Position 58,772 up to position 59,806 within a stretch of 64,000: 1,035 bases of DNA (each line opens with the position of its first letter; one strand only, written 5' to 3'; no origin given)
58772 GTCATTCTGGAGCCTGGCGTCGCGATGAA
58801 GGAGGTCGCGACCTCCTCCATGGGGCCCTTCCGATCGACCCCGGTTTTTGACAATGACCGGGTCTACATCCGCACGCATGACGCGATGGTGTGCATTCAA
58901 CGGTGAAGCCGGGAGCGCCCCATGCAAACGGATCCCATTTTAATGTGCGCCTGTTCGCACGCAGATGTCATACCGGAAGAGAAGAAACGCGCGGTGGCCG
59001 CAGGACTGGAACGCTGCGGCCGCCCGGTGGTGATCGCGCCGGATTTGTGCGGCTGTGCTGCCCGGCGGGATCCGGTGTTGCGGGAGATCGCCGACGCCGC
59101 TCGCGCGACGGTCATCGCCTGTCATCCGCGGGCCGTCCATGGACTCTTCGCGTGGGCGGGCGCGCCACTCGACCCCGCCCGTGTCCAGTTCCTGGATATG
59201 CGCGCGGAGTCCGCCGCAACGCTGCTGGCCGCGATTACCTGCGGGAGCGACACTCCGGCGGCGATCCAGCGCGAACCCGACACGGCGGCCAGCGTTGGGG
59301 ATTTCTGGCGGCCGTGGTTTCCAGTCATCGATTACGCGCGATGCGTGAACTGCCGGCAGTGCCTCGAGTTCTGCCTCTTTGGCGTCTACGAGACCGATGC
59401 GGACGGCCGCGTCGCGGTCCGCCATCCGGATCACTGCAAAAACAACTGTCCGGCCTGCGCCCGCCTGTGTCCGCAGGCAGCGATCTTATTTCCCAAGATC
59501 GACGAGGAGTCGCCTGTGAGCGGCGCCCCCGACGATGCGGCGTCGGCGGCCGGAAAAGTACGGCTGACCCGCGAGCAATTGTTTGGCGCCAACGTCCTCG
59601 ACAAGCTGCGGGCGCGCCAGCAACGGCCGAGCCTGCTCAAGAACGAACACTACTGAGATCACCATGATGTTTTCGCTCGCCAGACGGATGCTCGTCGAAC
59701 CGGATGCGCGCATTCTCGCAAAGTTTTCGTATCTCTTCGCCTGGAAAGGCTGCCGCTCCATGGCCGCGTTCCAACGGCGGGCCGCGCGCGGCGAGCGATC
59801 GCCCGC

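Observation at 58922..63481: Translationally coupled ferredoxin / radical-SAM / DUF116::polyprenyl-synthase / prenyltransferase-repeat operon: candidate undescribed isoprenoid-modifying system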

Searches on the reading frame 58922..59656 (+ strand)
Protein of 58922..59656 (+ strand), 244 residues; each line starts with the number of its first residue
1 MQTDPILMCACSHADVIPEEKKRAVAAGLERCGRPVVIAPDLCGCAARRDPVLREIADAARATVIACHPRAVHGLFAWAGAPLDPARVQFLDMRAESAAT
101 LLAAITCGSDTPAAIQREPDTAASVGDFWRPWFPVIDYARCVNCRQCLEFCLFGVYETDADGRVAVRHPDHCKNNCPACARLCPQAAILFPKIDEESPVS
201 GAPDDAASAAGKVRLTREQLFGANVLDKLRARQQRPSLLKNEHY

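Call 3: search_protein_families(library=pfam, proteins=[window:58922-59656:+], max_evalue=0.01)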
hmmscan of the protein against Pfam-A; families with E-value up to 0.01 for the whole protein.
window:58922-59656:+ (244 aa): 8 families
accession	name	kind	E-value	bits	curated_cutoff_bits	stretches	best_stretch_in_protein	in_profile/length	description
PF13237.11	Fer4_10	-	5.8e-05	23.4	25.5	1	134-184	2-53/53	4Fe-4S dicluster domain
PF12837.12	Fer4_6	-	0.00011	22.5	25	1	133-156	1-24/24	4Fe-4S binding domain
PF13187.11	Fer4_9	-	0.00026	21.4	27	1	140-188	1-52/52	4Fe-4S dicluster domain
PF12838.12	Fer4_7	-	0.00038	21.3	27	1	140-187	1-52/52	4Fe-4S dicluster domain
PF13484.11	Fer4_16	-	0.00058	21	30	0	175-201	4-32/66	4Fe-4S double cluster binding domain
PF14697.11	Fer4_21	-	0.0014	19.2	35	1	135-187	2-56/59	4Fe-4S dicluster domain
PF12797.12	Fer4_2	-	0.0017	18.6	24.5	1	132-151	1-20/22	4Fe-4S binding domain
PF00037.32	Fer4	-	0.0074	16.5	21.1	1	134-151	1-18/24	4Fe-4S binding domain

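Call 4: search_protein_families(library=ncbifam, proteins=[window:58922-59656:+], max_evalue=0.01)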
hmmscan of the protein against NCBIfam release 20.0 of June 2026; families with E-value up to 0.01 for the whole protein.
window:58922-59656:+ (244 aa): 26 families (the best 25 are shown)
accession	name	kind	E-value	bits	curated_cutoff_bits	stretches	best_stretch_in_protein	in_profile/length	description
TIGR02179.1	PorD_KorD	subfamily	5.2e-10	39.3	60.05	1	126-188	12-72/78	2-oxoacid:acceptor oxidoreductase, delta subunit, pyruvate/2-ketoisovalerate family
NF007202.0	PRK09623.1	equivalog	1e-09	38.6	166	1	123-190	36-100/105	3-methyl-2-oxobutanoate dehydrogenase subunit delta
NF040684.1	PorD_Arch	equivalog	3.1e-08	33.6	120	1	118-188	10-79/85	pyruvate synthase subunit PorD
NF043039.1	HgcAB_like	equivalog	5.8e-08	32.7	285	1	98-188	259-349/350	HgcAB-like fusion protein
NF040864.1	HgcB_ferredoxin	equivalog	2.3e-07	30.6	99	1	137-188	12-61/93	mercury methylation ferredoxin HgcB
NF042909.1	FMH_DH_FwdF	exception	1.1e-05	24.8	375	1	135-197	221-283/336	tungsten-dependent formylmethanofuran dehydrogenase subunit FwdF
NF045763.1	PhenlGlyoxDHPadF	equivalog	4.9e-05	23.4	150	1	126-188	19-77/78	NADH-dependent phenylglyoxylate dehydrogenase subunit delta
NF045790.1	OxalOxreddelta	equivalog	0.0001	21.6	230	1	115-189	238-307/316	oxalate oxidoreductase subunit delta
NF041891.1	hdrA_Methbact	equivalog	0.00021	19.7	1300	1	131-189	564-619/762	ferredoxin:CoB-CoM heterodisulfide reductase subunit HdrA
TIGR00402.1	napF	equivalog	0.00031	20.7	102.2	1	138-193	34-88/149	ferredoxin-type protein NapF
NF007204.0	PRK09625.1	equivalog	0.00035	20.6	125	1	122-186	43-104/133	pyruvate flavodoxin oxidoreductase subunit delta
NF045766.1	PhenlGlyoxDHPadI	equivalog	0.00042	19.2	700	1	137-190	84-135/443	NADH-dependent phenylglyoxylate dehydrogenase subunit beta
NF038196.1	ferrodoxin_EFR1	subfamily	0.00056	20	75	1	139-192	184-233/242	EFR1 family ferrodoxin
NF007203.0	PRK09624.1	equivalog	0.00061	20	171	1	126-189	38-99/105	pyuvate ferredoxin oxidoreductase subunit delta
NF045874.1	Vhu_polyferre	exception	0.00064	18.5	600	1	136-189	193-244/381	F420-non-reducing hydrogenase associated-polyferredoxin VhuB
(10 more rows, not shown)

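Call 92: list_cluster_members(proteins=[window:58922-59653:+, window:59664-60857:+, window:60853-62520:+, window:62498-63478:+])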
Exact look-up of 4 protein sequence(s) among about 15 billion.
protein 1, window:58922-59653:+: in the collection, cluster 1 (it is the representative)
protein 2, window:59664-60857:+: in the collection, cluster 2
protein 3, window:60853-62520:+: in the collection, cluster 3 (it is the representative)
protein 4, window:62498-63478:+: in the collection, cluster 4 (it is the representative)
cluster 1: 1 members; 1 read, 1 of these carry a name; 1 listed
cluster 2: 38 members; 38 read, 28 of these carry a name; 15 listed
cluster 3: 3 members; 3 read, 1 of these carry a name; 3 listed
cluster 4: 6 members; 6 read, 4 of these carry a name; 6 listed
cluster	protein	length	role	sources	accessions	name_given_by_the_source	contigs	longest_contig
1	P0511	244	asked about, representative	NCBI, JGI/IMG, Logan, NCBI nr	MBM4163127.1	MAG: hypothetical protein FJ222_01595 [Lentisphaerae bacterium] | hypothetical protein [Lentisphaerota bacterium]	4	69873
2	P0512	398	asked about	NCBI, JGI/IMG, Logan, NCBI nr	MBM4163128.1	MAG: radical SAM protein [Lentisphaerae bacterium] | radical SAM protein [Lentisphaerota bacterium]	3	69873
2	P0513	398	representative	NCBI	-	-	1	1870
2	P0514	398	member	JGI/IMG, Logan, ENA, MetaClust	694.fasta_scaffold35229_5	MoaA/NifB/PqqE/SkfB family radical SAM enzyme | \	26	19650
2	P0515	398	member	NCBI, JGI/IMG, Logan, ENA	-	MoaA/NifB/PqqE/SkfB family radical SAM enzyme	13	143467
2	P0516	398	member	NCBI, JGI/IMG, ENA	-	MoaA/NifB/PqqE/SkfB family radical SAM enzyme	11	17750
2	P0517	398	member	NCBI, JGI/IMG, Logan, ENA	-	MoaA/NifB/PqqE/SkfB family radical SAM enzyme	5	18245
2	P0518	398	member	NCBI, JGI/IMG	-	MoaA/NifB/PqqE/SkfB family radical SAM enzyme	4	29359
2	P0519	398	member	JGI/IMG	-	MoaA/NifB/PqqE/SkfB family radical SAM enzyme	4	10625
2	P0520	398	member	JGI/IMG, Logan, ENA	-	MoaA/NifB/PqqE/SkfB family radical SAM enzyme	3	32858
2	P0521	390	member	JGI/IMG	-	MoaA/NifB/PqqE/SkfB family radical SAM enzyme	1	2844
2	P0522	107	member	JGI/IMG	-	hypothetical protein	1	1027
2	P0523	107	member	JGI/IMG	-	hypothetical protein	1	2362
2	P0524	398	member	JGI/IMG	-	MoaA/NifB/PqqE/SkfB family radical SAM enzyme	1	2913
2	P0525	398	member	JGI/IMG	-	MoaA/NifB/PqqE/SkfB family radical SAM enzyme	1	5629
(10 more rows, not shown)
